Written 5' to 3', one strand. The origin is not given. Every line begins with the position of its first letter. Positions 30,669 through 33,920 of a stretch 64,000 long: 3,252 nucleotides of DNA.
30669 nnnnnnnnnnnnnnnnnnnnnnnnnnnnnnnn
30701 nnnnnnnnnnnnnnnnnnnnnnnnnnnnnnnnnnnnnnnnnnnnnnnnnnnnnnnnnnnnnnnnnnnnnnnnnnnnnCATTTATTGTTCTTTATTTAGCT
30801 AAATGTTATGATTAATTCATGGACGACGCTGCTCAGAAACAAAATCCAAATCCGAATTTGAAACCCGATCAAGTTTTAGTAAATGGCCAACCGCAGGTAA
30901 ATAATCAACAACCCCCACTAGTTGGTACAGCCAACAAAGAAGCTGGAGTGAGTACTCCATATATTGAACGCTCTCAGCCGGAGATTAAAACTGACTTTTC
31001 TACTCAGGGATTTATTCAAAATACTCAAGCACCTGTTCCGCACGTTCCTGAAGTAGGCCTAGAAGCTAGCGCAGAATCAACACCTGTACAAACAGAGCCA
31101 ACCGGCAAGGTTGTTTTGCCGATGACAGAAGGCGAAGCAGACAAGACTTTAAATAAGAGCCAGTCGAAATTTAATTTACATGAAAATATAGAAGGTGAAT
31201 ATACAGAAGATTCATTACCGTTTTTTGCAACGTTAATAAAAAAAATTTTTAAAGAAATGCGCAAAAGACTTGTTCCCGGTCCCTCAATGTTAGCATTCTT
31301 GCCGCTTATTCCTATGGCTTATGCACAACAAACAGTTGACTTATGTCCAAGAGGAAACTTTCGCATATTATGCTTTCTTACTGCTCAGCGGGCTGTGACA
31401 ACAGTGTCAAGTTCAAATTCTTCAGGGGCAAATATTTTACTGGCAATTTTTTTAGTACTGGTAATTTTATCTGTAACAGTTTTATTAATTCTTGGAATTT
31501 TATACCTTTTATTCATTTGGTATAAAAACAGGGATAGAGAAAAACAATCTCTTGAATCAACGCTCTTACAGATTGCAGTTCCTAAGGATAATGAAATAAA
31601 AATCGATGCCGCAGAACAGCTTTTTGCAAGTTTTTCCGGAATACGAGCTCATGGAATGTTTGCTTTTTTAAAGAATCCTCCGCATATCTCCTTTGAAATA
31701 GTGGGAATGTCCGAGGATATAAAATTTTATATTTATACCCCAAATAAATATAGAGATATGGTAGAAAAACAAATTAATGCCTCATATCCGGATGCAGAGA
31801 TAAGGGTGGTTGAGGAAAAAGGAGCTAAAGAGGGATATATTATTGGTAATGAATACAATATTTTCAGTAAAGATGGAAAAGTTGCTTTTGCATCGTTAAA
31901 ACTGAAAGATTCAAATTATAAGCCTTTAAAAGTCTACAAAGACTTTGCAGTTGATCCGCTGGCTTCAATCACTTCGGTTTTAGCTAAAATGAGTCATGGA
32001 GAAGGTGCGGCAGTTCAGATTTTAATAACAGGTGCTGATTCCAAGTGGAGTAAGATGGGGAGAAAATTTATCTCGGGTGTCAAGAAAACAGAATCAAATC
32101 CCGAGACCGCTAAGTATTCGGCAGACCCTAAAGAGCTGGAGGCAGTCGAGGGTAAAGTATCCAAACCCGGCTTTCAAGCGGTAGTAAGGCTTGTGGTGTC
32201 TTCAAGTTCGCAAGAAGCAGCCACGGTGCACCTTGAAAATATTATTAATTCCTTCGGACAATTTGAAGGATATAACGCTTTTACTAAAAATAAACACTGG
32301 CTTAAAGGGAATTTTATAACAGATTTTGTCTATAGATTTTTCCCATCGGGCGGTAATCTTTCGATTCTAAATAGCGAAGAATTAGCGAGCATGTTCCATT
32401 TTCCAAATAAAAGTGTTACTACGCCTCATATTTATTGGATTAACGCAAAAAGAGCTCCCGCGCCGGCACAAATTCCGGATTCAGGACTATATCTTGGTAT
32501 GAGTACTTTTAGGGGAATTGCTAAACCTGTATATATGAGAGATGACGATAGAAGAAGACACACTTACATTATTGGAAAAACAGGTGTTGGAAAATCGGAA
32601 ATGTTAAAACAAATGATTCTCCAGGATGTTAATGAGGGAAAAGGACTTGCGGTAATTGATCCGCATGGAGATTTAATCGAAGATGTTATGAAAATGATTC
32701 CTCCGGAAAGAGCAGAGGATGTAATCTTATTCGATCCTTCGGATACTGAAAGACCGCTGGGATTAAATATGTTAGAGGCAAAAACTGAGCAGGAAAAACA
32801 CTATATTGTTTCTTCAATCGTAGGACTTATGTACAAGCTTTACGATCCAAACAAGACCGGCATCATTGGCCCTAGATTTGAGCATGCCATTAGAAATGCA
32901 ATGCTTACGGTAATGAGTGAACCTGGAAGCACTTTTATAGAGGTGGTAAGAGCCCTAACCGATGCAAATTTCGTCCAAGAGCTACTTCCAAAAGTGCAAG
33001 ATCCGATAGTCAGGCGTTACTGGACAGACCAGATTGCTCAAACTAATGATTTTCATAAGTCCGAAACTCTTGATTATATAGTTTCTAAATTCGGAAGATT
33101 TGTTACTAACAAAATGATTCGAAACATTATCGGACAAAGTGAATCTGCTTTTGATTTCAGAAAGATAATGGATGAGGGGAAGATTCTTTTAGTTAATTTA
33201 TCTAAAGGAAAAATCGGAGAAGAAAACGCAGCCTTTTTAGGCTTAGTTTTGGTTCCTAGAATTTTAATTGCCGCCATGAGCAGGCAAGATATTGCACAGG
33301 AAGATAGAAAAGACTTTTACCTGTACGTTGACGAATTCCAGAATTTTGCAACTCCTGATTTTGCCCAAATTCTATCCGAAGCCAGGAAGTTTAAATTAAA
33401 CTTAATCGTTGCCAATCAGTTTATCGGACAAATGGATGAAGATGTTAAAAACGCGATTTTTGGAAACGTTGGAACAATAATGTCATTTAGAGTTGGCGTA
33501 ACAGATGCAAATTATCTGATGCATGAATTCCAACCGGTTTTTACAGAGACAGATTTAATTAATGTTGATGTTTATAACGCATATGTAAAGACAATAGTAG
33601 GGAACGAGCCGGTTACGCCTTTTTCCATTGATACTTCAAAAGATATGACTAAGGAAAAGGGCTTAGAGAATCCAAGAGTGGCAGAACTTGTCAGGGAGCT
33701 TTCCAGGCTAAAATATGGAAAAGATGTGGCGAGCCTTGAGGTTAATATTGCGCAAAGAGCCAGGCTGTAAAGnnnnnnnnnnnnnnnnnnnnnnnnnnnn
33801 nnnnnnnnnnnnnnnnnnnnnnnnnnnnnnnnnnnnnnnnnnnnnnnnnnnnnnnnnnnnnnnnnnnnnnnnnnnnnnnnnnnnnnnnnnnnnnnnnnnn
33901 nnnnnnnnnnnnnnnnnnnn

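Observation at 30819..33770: Lone 983-aa membrane-anchored FtsK/HerA/VirD4-like ATPase with Q/P-rich extracytoplasmic N-terminus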

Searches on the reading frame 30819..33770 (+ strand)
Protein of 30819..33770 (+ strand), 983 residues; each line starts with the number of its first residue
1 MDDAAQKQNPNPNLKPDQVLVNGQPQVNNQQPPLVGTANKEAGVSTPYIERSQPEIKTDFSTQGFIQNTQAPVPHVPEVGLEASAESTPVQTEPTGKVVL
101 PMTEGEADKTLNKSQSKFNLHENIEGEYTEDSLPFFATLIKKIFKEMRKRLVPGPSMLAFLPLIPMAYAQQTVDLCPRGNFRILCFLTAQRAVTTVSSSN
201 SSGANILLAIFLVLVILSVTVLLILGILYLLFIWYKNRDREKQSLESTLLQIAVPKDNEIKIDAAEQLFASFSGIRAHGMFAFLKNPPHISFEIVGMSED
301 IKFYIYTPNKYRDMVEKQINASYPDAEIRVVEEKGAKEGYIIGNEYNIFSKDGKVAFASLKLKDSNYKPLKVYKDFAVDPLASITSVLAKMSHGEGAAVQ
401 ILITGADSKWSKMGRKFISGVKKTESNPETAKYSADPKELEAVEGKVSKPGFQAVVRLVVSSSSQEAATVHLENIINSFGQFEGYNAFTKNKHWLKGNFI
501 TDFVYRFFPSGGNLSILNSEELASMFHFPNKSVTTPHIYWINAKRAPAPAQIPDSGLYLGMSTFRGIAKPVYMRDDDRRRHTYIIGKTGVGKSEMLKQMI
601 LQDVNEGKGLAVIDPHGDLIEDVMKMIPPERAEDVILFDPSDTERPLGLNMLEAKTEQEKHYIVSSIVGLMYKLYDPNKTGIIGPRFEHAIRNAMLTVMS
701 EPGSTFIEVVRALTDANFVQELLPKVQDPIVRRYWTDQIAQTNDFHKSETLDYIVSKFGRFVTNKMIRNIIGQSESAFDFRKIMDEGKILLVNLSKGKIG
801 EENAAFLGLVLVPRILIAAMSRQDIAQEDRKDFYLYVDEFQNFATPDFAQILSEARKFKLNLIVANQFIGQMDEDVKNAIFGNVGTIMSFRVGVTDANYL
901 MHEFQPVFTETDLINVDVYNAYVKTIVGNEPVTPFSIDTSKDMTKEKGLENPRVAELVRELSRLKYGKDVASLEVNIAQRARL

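Call 5: search_protein_families(library=pfam, proteins=[window:30819-33770:+], max_evalue=1)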
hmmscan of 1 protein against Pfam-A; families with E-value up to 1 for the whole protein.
window:30819-33770:+ (983 aa): 11 families
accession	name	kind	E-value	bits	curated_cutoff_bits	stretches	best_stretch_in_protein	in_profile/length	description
PF10412.15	TrwB_AAD_bind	-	4e-10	39.6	20.5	1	575-892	11-310/387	Type IV secretion-system coupling protein DNA-binding domain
PF01935.23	DUF87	-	8.4e-06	26.5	23.2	1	579-649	23-103/220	Helicase HerA, central domain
PF12696.13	TraG-D_C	-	0.00028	21.3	22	1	834-893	3-67/126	TraM recognition site of TraD and TraG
PF20720.3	nSTAND3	-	0.0029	17.8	27.2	1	579-667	17-95/155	Novel STAND NTPase 3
PF25199.1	nSTAND_NTPase5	-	0.0032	17.7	34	1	574-639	36-103/145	Novel STAND NTPase 5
PF13401.12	AAA_22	-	0.0044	17.8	27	1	578-614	4-40/130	AAA domain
PF19529.4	DUF6057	-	0.0046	16.3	29.8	1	137-276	85-221/569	Family of unknown function (DUF6057)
PF01580.24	FtsK_SpoIIIE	-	0.019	14.8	24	1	569-601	28-61/221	FtsK/SpoIIIE family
PF12846.13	AAA_10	-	0.05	13.1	27.5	1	579-650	21-91/362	AAA-like domain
PF00270.35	DEAD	-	0.061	13.5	26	1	580-625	15-63/167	DEAD/DEAH box helicase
PF17410.7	Stevor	-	0.32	10.9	25.4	1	187-240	209-262/275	Subtelomeric Variable Open Reading frame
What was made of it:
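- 32487..33641 (+): Coupling-protein-type (VirD4/TrwB/TraD-like) RecA-fold ATPase domain (residues 557-941). It carries Walker A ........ (nt 32574-32597), DPHGD (nt 32658-32672) and Walker B DEFQNF (nt 33330-33347). TraG-D_C 21.3 bits against a cut-off of 22 (call 5).
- On Type IV coupling protein (VirD4/TrwB/TraD, T4CP): TraG-D_C scores 21.3 against 22, just below (call 5).
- On VirB4: AAA_10 reaches E = 0.05 at 13 bits against a cut-off of 27.5 (call 5).
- On FtsK/SpoIIIE: No gamma-domain hit is found (call 5).
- On HerA: DUF87 scores 26.5 bits against 23.2, but only over the P-loop region 579-649 (call 5).
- Closest known: Conjugative coupling proteins TrwB. Same: Pfam TrwB_AAD_bind scores above its cut-off (call 5).
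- Closest known: VirB4 / TrwK. Different: No sequence-level match to VirB4 families: no CagE_TrbE_VirB hit, and AAA_10 reaches only E = 0.05 (call 5).
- Closest known: FtsK/SpoIIIE and HerA. Same: Pfam DUF87 (HerA central domain) scores above its cut-off on the P-loop region (call 5).
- Closest known: FtsK/SpoIIIE and HerA. Different: FtsK_SpoIIIE scores below its cut-off (call 5).
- TraG-D_C falls just below its Pfam cut-off for this protein (call 5). No gamma domain is found, and there is one TM instead of four or more (call 5).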

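Call 6: search_protein_families(library=ncbifam, proteins=[window:30819-33770:+], max_evalue=1)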
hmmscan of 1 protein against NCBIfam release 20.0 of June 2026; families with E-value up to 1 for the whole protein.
window:30819-33770:+ (983 aa): 12 families
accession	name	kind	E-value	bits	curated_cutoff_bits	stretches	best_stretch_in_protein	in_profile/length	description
TIGR03743.1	SXT_TraD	subfamily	1e-14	53.9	366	2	560-627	153-225/636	conjugative transfer system coupling protein TraD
NF045973.1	conju_CD1115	equivalog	4.4e-10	39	250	1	574-893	19-358/442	VirD4-like conjugal transfer protein, CD1115 family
TIGR03754.1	conj_TOL_TraD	equivalog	1.5e-08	33.6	647.55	1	569-626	170-225/643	type IV conjugative transfer system coupling protein TraD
NF041447.1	TrbC_conju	equivalog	5.3e-08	31.8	800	1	557-616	107-166/685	F-type conjugative transfer protein TrbC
NF053655.1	CedD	equivalog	4.4e-05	22.3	600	1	560-625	202-267/527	DNA-translocating ATPase CedD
NF045975.1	VirB4_plasma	equivalog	0.0019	16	590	1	574-616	509-552/894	Mbov_0397 family ICE element conjugal transfer ATPase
NF040819.1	helicase_HerA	equivalog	0.0023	16.5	970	1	579-621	156-199/561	DNA double-strand break repair helicase HerA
TIGR02237.1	recomb_radB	equivalog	0.016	15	172.4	0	582-642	15-78/210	DNA repair and recombination protein RadB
TIGR02759.1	TraD_Ftype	equivalog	0.032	13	521.35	0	576-621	173-218/566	type IV conjugative transfer system coupling protein TraD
NF006486.0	PRK08903.1-6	equivalog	0.045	13.3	307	1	568-615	25-72/222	DnaA regulatory inactivator Hda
TIGR03597.1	GTPase_YqeH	equivalog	0.058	12.5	297.4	1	574-608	150-184/361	ribosome biogenesis GTPase YqeH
NF033849.1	ser_rich_anae_1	subfamily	0.12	9.7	650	0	575-655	755-842/1163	serine-rich protein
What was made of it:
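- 32487..33641 (+): NCBIfam gives sub-threshold hits to SXT_TraD and the CD1115 VirD4-like family (call 6).
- On Type IV coupling protein (VirD4/TrwB/TraD, T4CP): All NCBIfam T4CP equivalogs score far below their cut-offs (call 6).
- On VirB4: VirB4_plasma scores 16 bits against 590 (call 6).
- On HerA: helicase_HerA scores 16.5 bits against 970 (call 6).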

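Call 9: search_solved_structures(query=window:30819-33770:+, max_evalue=1, show_alignments=2)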
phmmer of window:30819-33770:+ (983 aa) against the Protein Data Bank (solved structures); distinct sequences matched with E-value up to 1: 8.
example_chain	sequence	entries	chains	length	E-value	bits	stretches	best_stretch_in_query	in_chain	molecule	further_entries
1gl6_A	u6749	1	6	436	0.00039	21.6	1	572-621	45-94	ATPASE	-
1e9r_A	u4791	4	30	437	0.00039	21.6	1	572-621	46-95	CONJUGAL TRANSFER PROTEIN TRWB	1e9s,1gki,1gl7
6sz9_A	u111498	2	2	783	0.0027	18.9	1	566-636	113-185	IcmO (DotL)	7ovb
7xrf_A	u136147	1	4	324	0.05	14.7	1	277-351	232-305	AP_endonuc_2 domain-containing protein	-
7bvr_A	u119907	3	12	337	0.05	14.7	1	277-351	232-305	AP_endonuc_2 domain-containing protein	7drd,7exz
9x1l_A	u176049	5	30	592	0.086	13.9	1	569-620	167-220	DNA helicase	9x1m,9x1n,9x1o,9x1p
4ag5_A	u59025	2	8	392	0.094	13.8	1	554-621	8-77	TYPE IV SECRETORY PATHWAY VIRB4 COMPONENTS-LIKE PROTEIN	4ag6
2kjq_A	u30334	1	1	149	0.77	10.7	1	568-617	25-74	DnaA-related protein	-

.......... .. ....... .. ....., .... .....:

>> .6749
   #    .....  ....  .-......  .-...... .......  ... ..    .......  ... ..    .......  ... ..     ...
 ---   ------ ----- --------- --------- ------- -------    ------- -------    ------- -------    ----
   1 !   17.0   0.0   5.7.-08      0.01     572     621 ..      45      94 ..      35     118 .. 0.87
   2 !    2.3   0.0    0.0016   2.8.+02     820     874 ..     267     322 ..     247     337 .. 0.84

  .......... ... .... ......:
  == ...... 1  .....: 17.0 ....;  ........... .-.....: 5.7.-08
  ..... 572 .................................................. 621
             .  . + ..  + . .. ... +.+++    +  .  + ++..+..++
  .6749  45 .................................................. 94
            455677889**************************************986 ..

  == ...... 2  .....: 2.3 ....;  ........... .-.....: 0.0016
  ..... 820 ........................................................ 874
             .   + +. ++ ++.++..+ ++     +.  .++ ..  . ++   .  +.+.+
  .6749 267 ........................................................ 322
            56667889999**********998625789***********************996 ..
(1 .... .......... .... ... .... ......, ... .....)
